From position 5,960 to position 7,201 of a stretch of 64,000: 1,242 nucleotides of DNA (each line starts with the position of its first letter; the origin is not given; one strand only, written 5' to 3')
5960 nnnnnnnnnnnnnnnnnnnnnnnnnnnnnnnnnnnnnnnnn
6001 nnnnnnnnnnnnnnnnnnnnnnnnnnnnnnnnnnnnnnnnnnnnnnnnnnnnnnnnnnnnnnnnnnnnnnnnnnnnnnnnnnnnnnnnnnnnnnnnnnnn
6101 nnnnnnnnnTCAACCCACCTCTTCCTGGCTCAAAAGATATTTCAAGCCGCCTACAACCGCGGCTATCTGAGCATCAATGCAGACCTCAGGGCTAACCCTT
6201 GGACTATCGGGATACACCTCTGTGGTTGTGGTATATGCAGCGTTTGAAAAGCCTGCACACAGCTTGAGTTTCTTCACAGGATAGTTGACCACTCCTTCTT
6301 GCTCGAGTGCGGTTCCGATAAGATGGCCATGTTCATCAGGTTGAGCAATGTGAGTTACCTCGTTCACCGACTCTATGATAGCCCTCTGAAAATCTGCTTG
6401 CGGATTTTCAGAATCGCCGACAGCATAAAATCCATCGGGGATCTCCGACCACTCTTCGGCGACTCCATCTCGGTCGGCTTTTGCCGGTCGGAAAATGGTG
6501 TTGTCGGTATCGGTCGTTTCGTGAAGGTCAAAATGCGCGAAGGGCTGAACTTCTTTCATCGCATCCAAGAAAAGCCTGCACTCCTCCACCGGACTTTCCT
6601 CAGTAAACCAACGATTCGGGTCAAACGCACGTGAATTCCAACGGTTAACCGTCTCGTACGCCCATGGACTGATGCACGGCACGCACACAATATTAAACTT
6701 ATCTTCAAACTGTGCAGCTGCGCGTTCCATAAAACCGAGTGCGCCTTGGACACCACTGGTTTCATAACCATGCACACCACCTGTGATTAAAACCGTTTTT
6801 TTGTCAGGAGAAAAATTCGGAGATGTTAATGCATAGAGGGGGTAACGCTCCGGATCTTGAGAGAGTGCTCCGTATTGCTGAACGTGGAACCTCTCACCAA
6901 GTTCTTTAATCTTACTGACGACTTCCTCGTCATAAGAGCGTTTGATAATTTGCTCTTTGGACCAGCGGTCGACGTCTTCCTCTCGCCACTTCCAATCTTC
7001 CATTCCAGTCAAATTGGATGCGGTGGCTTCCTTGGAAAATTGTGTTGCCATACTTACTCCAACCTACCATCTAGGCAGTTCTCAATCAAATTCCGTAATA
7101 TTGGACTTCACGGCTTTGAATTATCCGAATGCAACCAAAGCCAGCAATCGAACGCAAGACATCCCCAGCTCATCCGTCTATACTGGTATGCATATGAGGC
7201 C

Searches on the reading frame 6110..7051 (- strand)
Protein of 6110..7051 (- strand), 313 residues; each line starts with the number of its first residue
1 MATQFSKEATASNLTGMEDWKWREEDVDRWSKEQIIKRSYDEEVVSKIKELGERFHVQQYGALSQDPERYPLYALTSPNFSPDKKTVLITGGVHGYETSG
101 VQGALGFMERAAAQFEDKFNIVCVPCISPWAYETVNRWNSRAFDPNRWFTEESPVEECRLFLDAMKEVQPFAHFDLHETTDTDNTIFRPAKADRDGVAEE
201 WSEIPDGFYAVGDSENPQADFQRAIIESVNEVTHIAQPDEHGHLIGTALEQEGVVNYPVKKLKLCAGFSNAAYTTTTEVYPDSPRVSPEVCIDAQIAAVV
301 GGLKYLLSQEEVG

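Call 7: search_protein_families(library=pfam, proteins=[window:6110-7051:-], max_evalue=0.01)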
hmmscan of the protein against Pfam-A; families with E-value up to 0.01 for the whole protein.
window:6110-7051:- (313 aa): 1 family
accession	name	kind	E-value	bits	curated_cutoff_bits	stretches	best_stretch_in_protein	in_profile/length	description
PF24827.1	AstE_AspA_cat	-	3.1e-05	24.1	25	1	84-182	2-109/192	Succinylglutamate desuccinylase/Aspartoacylase catalytic domain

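Call 14: find_related_loci(query=window:6110-7051:-, collection=genome_contigs, flank=10000)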
Query window:6110-7051:- (313 aa) in genome_contigs; peptide patterns used: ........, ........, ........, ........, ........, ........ (x = any residue, [..] = any of these).
58 stretches matched a pattern; 6 encode a relative of the query (tblastn E <= 1e-3); 6 distinct loci.
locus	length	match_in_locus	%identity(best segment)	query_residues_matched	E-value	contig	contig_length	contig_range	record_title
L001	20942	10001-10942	78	1-313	3e-173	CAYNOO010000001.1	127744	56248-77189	MAG TPA_asm: uncultured Candidatus Saccharibacteria bacterium isolate SRP193066_co1_20 genome assembly, contig: NODE_189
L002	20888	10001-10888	57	16-309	9e-112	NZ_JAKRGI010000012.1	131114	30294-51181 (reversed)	Vibrio sp. Of14-4 scaffold_11, whole genome shotgun sequence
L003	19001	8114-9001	57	16-309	2e-111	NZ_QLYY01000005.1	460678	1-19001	Vibrio tetraodonis strain A511 scaffold_0, whole genome shotgun sequence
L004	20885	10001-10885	56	16-309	6e-107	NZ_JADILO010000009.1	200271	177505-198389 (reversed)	Vibrio fluminensis strain A621 scaffold_8, whole genome shotgun sequence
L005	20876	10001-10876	54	16-306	3e-106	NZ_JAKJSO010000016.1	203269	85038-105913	Photobacterium kagoshimensis strain JAMM2471 JAMM2471_scaffold_8, whole genome shotgun sequence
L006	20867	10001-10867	57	22-308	5e-107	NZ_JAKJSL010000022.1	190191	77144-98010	Photobacterium nomapromontoriensis strain JAMM1727 JAMM1727_scaffold_7, whole genome shotgun sequence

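Call 17: find_encoding_contigs(protein=window:6110-7051:-, flank=10000, max_places=10)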
Protein window:6110-7051:- (313 aa): no gene with exactly this product is on record in the collection.

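Call 24: find_homologous_proteins(query=window:6110-7051:-, max_evalue=1e-20)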
Query window:6110-7051:- (313 aa): 8000 proteins with E <= 1e-20 among 8000 candidates; the best 120 are listed.
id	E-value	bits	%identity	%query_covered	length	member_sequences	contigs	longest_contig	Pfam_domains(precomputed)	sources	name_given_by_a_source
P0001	7.0e-203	691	100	95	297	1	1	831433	PF24827.2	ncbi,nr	ncbi:M14 family metallocarboxypeptidase [Patescibacteria group bacterium]|nr:M14 family metallocarbo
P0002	2.3e-173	594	80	99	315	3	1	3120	-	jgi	-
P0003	4.1e-167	573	78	100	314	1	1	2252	-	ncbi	-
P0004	8.0e-166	569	77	99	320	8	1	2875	-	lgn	-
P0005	5.8e-162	556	80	94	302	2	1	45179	-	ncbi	ncbi:MAG: M14 family metallocarboxypeptidase [Patescibacteria group bacterium]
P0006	1.2e-143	496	71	91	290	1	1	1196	PF24827.2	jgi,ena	-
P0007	5.2e-140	484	71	91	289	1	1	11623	PF00246.30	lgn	-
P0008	3.0e-138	478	70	91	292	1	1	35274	-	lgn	-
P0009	1.1e-137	477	70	92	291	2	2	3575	-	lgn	-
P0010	2.9e-137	475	70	91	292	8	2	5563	PF24827.2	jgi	jgi:hypothetical protein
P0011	1.9e-136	473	68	92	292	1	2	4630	PF24827.2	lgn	-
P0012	7.4e-136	471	69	91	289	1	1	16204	PF24827.2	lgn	-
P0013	2.6e-135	469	69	91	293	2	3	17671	PF24827.2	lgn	-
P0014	3.0e-135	469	70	91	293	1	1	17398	-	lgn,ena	-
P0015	3.0e-135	469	71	87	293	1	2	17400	-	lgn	-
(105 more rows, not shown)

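Call 25: find_encoding_contigs(protein=P0005, flank=10000, max_places=4)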
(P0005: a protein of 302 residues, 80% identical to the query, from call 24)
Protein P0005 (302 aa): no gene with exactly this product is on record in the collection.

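Call 26: find_encoding_contigs(protein=P0002, flank=10000, max_places=4)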
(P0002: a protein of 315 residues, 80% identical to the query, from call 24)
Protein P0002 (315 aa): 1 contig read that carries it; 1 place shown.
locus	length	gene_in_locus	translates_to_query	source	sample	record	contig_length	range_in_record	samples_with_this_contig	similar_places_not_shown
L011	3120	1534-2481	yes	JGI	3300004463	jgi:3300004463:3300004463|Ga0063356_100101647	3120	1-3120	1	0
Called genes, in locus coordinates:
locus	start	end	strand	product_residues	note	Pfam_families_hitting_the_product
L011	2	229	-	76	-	?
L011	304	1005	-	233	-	PF04264:YceI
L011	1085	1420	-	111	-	-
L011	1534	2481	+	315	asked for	-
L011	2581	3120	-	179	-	?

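Call 27: find_encoding_contigs(protein=P0004, flank=10000, max_places=4)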
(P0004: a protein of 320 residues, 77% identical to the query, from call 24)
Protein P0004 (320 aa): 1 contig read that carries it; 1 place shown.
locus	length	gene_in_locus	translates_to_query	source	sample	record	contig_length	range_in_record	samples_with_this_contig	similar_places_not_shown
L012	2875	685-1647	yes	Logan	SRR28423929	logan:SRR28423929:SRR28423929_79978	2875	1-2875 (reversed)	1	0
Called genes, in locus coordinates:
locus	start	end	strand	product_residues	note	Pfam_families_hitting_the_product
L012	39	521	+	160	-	PF08937:ThsB_TIR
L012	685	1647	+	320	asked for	-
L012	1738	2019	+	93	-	PF02583:Trns_repr_metal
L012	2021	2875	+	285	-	?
